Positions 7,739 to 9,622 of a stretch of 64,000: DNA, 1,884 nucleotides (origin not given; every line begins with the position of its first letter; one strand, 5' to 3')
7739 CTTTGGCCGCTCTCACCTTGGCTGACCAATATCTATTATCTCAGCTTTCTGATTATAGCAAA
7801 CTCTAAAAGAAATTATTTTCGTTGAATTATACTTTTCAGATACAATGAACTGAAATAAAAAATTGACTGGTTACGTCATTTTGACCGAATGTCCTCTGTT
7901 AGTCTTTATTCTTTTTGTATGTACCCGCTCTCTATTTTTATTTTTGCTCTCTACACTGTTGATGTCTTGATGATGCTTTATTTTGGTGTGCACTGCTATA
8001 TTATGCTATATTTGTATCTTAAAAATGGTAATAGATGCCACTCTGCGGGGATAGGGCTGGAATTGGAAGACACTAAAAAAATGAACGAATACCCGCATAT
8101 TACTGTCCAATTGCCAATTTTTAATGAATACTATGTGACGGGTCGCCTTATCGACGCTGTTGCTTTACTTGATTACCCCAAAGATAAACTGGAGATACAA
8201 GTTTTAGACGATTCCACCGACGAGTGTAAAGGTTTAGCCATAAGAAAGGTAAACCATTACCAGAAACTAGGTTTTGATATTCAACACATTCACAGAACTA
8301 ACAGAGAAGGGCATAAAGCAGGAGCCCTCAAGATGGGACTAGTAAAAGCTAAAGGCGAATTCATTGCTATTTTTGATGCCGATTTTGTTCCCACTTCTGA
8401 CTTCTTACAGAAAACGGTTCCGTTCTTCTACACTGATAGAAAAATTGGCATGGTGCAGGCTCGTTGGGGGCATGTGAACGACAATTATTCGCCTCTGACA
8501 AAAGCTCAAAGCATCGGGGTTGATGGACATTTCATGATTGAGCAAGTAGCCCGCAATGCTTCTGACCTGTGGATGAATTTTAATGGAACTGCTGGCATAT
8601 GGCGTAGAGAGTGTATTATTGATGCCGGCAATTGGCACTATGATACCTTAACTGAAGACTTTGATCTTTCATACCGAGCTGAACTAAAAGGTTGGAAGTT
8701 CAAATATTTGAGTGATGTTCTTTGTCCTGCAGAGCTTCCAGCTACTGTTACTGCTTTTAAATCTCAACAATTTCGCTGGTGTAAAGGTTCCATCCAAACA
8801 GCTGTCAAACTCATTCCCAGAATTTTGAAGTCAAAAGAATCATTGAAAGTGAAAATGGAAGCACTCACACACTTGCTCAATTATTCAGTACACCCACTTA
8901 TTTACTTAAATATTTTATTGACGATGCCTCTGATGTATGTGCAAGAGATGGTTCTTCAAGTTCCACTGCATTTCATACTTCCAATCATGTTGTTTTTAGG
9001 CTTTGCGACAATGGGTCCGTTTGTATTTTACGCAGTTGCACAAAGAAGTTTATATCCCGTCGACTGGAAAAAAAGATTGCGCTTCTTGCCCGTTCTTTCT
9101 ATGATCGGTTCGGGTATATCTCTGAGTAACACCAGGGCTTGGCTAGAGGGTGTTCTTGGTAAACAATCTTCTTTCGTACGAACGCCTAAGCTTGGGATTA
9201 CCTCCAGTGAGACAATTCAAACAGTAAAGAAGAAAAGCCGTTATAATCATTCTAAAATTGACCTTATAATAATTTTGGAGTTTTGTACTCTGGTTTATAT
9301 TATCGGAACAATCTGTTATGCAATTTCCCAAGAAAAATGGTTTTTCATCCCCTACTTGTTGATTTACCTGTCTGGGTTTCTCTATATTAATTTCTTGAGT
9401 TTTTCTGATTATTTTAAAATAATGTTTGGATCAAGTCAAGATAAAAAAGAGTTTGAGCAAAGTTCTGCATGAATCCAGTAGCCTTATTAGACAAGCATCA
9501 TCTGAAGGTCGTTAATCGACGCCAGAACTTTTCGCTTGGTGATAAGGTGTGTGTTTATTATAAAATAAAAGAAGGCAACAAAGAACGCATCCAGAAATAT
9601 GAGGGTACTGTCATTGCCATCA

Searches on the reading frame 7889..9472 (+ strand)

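Call 38: search_protein_families(library=pfam, proteins=[window:7889-9472:+], max_evalue=0.001)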
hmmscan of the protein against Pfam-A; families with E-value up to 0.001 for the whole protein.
window:7889-9472:+ (527 aa): 4 families
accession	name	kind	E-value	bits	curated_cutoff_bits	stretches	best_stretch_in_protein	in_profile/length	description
PF13641.12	Glyco_tranf_2_3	-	1.2e-21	78.2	27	1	69-299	1-229/230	Glycosyltransferase like family 2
PF13632.12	Glyco_trans_2_3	-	7.4e-18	65.5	27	1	159-373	2-197/198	Glycosyl transferase family group 2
PF00535.33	Glycos_transf_2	-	3.6e-16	60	23.3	1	73-200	2-123/168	Glycosyl transferase family 2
PF13506.12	Glyco_transf_21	-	0.00015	21.7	21.7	1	141-298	16-173/174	Glycosyl transferase family 21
